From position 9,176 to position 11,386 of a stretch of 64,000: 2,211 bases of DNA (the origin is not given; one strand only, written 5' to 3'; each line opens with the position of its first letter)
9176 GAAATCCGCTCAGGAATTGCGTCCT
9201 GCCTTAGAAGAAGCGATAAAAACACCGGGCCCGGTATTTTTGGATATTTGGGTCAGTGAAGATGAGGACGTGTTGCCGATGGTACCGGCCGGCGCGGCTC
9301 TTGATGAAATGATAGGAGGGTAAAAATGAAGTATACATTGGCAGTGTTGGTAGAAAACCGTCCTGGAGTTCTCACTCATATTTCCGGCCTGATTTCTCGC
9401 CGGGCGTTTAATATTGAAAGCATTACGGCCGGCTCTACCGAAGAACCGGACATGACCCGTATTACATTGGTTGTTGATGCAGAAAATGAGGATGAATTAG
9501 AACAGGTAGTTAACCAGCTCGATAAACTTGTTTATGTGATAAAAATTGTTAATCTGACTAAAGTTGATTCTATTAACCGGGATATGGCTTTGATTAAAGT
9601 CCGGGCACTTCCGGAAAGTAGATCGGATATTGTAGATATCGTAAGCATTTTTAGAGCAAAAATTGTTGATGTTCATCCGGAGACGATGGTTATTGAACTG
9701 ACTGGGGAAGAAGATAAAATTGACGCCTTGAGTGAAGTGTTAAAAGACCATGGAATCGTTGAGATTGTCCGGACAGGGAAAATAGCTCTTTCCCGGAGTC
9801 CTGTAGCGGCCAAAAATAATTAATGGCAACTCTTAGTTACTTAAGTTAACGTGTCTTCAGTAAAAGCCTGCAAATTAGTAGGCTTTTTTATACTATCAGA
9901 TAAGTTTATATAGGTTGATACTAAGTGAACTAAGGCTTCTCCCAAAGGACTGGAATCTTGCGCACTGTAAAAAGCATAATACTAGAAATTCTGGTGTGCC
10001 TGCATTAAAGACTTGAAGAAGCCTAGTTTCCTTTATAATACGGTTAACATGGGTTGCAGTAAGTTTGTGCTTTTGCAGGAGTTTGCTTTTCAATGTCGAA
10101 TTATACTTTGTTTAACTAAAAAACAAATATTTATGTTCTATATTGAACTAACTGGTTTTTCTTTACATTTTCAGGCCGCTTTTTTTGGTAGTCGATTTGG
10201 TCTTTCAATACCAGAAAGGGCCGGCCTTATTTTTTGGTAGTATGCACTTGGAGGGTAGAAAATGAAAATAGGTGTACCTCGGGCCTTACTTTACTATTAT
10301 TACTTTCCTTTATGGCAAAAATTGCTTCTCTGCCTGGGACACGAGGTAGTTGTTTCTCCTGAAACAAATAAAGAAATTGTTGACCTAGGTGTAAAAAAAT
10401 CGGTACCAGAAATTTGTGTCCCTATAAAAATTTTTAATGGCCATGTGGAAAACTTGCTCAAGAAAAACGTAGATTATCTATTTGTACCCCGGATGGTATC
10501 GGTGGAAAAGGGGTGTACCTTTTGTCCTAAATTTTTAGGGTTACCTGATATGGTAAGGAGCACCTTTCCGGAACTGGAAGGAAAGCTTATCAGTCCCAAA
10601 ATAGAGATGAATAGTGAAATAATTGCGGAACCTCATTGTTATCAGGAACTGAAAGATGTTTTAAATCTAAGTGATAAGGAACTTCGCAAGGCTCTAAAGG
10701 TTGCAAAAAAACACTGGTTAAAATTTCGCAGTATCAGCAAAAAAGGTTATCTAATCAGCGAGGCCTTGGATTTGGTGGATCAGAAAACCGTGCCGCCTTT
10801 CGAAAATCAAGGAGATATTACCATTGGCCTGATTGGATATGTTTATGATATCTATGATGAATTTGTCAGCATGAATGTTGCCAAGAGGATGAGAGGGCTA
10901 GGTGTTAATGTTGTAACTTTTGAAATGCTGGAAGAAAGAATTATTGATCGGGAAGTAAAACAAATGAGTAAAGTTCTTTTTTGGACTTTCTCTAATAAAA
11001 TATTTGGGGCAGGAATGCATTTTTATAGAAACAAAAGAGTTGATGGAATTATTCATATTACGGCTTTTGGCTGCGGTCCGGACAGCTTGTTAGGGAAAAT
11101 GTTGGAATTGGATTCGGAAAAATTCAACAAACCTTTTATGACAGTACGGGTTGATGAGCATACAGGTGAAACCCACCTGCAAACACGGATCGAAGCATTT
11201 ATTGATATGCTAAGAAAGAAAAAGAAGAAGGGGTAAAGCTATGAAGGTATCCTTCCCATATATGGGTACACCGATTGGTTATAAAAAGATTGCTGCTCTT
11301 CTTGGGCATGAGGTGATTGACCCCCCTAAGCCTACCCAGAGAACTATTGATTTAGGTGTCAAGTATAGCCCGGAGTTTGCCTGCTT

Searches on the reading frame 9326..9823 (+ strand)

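Call 35: search_protein_families(library=pfam, proteins=[window:9326-9823:+])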
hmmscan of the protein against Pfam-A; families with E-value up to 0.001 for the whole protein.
window:9326-9823:+ (165 aa): 6 families
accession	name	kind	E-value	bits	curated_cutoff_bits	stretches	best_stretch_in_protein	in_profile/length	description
PF10369.15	ALS_ss_C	-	4.4e-30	104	23.2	1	85-158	1-74/74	Small subunit of acetolactate synthase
PF22629.2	ACT_AHAS_ss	-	1.5e-26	92.7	27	1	5-73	1-67/67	AHAS small subunit-like ACT domain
PF01842.31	ACT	-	3.1e-14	52.9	27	1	3-68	1-64/66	ACT domain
PF13710.12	ACT_5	-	3.3e-14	52.9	27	1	11-74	1-62/62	ACT domain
PF13291.12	ACT_4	-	2.5e-09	38.1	27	1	4-74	8-78/80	ACT domain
PF09383.16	NIL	-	0.00083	19.6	24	0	106-144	28-69/73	NIL domain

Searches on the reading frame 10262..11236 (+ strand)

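Call 35: search_protein_families(library=pfam, proteins=[window:10262-11236:+])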
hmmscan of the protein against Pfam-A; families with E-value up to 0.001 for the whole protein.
window:10262-11236:+ (324 aa): 2 families
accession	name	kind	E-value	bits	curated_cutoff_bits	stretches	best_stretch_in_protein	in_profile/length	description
PF09989.15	DUF2229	-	1.3e-51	175.8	29.4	1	2-223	1-218/218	CoA enzyme activase uncharacterised domain (DUF2229)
PF06050.19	HGD-D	-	3.8e-06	27.2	28.4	1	255-317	279-342/342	2-hydroxyglutaryl-CoA dehydratase, D-component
